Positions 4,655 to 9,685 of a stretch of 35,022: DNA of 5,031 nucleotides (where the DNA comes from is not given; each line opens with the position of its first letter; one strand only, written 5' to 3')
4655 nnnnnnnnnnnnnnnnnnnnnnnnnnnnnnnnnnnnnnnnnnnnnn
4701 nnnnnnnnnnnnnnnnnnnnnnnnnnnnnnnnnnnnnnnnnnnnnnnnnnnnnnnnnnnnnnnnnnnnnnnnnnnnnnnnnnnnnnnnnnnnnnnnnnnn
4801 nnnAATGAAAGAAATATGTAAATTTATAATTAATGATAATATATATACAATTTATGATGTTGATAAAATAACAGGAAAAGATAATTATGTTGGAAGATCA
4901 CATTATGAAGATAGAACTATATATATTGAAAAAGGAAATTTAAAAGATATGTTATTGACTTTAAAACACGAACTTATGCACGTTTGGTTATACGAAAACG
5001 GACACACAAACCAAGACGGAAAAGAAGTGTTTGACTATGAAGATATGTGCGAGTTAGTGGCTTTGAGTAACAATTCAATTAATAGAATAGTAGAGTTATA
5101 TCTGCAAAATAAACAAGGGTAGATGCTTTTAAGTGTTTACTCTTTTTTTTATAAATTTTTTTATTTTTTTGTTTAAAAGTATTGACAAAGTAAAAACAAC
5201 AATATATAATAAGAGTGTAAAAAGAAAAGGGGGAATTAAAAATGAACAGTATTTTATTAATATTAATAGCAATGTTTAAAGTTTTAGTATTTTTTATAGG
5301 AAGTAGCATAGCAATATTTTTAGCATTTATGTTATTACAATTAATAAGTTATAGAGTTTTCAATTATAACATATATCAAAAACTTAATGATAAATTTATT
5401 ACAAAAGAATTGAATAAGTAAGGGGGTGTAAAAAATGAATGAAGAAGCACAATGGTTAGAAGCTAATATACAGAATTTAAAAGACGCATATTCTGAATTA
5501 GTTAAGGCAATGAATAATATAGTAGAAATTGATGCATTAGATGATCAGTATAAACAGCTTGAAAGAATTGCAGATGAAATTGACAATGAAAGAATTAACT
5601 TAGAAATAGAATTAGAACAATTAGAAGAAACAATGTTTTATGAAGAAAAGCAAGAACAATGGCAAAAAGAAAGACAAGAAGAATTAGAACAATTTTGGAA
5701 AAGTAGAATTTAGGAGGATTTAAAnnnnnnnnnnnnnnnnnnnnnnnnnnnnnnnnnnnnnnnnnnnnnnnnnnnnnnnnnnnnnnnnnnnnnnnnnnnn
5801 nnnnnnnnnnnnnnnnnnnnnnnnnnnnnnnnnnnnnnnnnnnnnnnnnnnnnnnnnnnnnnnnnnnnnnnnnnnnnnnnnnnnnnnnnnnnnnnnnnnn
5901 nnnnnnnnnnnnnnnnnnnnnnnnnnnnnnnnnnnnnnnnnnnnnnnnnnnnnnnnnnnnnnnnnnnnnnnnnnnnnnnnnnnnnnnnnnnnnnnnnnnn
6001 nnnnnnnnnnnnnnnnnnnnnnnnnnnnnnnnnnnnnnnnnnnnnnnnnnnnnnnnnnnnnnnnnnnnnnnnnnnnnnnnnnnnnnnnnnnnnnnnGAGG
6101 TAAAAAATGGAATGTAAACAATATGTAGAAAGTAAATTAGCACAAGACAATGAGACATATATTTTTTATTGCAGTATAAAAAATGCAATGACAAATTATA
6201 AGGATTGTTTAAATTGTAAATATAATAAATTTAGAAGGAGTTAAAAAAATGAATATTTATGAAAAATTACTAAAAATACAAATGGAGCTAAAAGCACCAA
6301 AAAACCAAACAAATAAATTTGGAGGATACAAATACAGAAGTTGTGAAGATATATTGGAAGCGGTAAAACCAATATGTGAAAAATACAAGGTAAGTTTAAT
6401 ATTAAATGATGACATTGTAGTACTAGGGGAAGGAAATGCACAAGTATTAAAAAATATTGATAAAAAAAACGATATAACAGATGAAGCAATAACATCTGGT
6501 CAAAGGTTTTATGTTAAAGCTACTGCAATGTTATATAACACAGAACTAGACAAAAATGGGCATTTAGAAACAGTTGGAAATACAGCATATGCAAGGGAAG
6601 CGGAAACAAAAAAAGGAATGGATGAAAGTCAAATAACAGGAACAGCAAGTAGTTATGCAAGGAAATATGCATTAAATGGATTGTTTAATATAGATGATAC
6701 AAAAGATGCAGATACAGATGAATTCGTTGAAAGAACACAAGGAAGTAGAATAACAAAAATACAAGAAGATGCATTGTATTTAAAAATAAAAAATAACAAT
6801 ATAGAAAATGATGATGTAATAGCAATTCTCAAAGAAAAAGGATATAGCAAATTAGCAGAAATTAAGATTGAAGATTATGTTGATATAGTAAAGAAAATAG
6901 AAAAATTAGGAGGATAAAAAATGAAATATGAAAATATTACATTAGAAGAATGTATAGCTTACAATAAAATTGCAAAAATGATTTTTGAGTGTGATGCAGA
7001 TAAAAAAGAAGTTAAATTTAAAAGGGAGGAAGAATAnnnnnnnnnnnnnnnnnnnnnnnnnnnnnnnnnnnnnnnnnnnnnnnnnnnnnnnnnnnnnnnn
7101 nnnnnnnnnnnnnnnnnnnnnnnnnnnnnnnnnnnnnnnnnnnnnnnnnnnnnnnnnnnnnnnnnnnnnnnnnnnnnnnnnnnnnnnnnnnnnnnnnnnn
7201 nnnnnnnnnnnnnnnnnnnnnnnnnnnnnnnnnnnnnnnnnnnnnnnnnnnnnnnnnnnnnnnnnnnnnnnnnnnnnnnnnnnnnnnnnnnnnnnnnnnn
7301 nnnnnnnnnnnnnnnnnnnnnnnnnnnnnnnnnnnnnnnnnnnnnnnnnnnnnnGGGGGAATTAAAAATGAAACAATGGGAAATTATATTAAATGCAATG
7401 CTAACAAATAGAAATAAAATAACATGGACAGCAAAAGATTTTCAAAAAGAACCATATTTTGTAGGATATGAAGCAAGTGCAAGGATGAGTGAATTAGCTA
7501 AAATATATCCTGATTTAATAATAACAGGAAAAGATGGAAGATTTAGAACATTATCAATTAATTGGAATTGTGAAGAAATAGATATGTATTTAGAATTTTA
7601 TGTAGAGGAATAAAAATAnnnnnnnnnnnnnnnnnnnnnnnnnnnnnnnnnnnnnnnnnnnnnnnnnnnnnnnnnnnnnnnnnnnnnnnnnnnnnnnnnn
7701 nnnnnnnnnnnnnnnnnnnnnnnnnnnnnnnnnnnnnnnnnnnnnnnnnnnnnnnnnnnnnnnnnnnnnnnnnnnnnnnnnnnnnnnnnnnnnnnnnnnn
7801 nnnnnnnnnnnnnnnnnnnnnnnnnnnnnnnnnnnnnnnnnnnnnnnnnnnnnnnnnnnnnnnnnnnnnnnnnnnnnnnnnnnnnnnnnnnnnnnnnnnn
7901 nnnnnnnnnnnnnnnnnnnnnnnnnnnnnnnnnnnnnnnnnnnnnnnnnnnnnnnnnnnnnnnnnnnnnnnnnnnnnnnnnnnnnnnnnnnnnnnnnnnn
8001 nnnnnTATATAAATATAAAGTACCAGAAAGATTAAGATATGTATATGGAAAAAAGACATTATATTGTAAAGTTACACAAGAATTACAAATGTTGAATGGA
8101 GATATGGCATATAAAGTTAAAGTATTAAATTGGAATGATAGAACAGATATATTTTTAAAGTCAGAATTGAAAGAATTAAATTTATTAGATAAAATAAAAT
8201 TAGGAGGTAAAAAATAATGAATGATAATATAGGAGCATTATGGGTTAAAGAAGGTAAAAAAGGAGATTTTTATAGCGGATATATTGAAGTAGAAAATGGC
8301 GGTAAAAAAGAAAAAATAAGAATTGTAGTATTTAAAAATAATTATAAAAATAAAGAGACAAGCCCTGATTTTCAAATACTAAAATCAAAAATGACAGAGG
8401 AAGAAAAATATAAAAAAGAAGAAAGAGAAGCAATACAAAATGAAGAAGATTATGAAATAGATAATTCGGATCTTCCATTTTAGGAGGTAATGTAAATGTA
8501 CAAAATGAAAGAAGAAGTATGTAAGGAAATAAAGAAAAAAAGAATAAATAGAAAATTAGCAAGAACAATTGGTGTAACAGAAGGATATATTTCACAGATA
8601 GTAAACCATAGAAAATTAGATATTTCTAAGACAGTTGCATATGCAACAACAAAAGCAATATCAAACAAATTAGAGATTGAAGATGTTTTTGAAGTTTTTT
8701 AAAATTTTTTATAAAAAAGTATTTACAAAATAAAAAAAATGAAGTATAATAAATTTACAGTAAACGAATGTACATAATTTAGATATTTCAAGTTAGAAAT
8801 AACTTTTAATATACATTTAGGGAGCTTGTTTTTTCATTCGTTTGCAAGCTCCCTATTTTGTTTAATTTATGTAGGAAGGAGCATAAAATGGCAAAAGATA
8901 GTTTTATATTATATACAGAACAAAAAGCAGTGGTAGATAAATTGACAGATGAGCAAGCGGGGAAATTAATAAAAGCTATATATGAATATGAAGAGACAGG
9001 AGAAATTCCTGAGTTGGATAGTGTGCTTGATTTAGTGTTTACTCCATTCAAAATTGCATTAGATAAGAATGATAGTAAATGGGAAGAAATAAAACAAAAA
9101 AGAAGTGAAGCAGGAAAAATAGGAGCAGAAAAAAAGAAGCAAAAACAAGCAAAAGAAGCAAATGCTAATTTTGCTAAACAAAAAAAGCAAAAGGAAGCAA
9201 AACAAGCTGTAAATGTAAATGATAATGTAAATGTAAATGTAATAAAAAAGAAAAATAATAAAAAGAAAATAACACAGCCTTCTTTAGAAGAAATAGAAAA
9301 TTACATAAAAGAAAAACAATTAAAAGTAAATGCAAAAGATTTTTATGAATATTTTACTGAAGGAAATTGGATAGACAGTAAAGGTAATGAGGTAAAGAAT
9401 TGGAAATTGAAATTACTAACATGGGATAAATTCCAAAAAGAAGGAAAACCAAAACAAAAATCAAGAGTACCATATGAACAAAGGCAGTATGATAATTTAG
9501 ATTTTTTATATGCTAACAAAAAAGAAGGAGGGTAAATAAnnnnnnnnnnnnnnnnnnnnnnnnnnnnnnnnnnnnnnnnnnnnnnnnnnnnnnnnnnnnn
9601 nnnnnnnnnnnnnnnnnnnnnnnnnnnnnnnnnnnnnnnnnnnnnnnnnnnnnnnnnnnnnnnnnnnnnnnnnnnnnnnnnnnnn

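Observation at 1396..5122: Self-contained accessory cluster of compositionally extreme proteins with a spore-surface flavour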

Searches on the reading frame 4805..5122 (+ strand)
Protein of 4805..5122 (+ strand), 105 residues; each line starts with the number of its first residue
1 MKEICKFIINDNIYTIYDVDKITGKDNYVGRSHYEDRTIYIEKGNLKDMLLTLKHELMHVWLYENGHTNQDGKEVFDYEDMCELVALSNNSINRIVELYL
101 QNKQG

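Call 5: search_protein_families(library=pfam, max_evalue=1, proteins=[window:4805-5122:+])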
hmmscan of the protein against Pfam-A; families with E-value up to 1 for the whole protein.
window:4805-5122:+ (105 aa): 4 families
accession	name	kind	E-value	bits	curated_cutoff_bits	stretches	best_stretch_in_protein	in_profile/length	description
PF14891.12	Peptidase_M91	-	0.013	16.3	25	1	11-74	57-117/176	Effector protein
PF10263.15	SprT-like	-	0.061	13.6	25.6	1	41-71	53-84/108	SprT-like family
PF20573.4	DUF6782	-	0.11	12.2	27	1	32-78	72-119/241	Putative metallopeptidase family (DUF6782)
PF06114.19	Peptidase_M78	-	0.21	11.9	22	1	35-70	27-63/123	IrrE N-terminal-like domain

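Call 6: search_protein_families(library=phrogs, max_evalue=0.1, proteins=[window:4805-5122:+])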
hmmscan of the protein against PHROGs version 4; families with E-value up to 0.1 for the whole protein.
window:4805-5122:+ (105 aa): 10 families
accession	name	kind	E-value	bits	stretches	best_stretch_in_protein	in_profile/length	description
phrog_13742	-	other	6.7e-06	26.9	1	18-72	28-82/248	peptidase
phrog_1233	-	unknown function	1.2e-05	25.6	1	1-97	6-105/306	-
phrog_9897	-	unknown function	1.8e-05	25.4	1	43-94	86-136/192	-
phrog_87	-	other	0.0036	18.1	1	4-83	43-116/227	metallo-protease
phrog_3768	-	unknown function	0.01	16.8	1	22-67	44-95/216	-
phrog_29056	-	unknown function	0.016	14.7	1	21-75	306-357/644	-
phrog_37197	-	unknown function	0.017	15.7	1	14-71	24-83/166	-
phrog_2439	-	transcription regulation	0.053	13.4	1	49-86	197-235/367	transcriptional regulator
phrog_14126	-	unknown function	0.065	13.1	1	55-85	323-353/447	-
phrog_35456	-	unknown function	0.086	13.6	0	39-103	20-75/189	-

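Call 58: search_protein_families(library=ncbifam, max_evalue=1, proteins=[window:4805-5122:+])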
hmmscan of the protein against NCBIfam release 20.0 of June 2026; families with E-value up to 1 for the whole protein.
window:4805-5122:+ (105 aa): 1 family
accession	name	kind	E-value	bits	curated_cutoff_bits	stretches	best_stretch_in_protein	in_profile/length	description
NF003339.0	PRK04351.1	equivalog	0.041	13.5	113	1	37-75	49-87/149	SprT family protein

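Call 59: search_protein_families(library=padloc, max_evalue=0.1, proteins=[window:4805-5122:+])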
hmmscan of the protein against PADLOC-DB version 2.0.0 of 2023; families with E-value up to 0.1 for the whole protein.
window:4805-5122:+ (105 aa): 0 families

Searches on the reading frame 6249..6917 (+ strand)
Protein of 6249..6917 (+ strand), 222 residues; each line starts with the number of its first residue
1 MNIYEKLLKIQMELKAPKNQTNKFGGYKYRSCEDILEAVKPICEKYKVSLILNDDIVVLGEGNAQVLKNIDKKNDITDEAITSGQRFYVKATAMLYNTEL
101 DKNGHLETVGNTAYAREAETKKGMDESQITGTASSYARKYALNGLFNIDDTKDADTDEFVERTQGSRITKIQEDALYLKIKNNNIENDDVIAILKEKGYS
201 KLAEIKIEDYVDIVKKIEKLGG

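Call 32: search_protein_families(library=phrogs, max_evalue=0.00001, proteins=[window:6249-6917:+])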
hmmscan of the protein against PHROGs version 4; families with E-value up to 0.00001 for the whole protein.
window:6249-6917:+ (222 aa): 2 families
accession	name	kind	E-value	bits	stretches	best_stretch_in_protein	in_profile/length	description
phrog_155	-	DNA, RNA and nucleotide metabolism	2.3e-42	146.7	1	1-219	66-266/308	Erf-like ssDNA annealing protein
phrog_2324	-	DNA, RNA and nucleotide metabolism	9.5e-12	45.9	1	1-199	9-179/193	Erf-like ssDNA annealing protein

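Call 95: find_related_loci(query=window:6249-6917:+, collection=viral_contigs, flank=8000)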
Query window:6249-6917:+ (222 aa) in viral_contigs; peptide patterns used: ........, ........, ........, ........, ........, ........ (x = any residue, [..] = any of these).
173 stretches matched a pattern; 171 encode a relative of the query (tblastn E <= 1e-3); the best 80 are kept; 80 distinct loci.
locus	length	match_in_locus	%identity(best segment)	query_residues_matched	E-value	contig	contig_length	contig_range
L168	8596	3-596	60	5-220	6e-72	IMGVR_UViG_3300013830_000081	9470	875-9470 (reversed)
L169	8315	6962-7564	56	1-222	1e-69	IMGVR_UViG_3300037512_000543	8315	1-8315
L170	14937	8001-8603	56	1-222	1e-69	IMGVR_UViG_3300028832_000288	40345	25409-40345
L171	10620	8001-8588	53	1-215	3e-59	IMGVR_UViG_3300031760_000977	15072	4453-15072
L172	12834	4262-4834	53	1-214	3e-58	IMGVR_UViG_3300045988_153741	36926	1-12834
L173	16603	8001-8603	48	1-220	1e-56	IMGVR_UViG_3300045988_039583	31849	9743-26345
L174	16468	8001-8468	54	1-174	8e-53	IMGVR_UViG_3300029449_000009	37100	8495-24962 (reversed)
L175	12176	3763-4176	56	1-165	6e-53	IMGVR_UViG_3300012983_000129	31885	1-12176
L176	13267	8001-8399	59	1-162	1e-52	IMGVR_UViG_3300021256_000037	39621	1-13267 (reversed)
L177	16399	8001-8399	59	1-162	1e-52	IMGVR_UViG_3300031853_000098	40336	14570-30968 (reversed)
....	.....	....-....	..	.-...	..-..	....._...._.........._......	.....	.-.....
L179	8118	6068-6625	50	1-218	2e-51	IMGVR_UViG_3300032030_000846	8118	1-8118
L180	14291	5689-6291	50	1-218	1e-51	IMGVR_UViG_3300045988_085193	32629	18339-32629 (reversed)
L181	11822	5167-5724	50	1-218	2e-51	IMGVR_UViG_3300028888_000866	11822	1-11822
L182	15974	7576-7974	57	1-165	2e-50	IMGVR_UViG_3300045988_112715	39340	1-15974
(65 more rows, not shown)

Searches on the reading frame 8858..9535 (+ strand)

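Call 32: search_protein_families(library=phrogs, max_evalue=0.00001, proteins=[window:8858-9535:+])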
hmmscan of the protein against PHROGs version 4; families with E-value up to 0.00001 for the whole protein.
window:8858-9535:+ (225 aa): 3 families
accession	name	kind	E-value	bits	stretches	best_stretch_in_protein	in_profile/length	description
phrog_19415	-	unknown function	6.4e-22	79.6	1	11-197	3-206/224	-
phrog_15768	-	unknown function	2.8e-20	74.3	1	13-214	2-205/228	-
phrog_16304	-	unknown function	3.1e-19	70.9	1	11-156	2-160/244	-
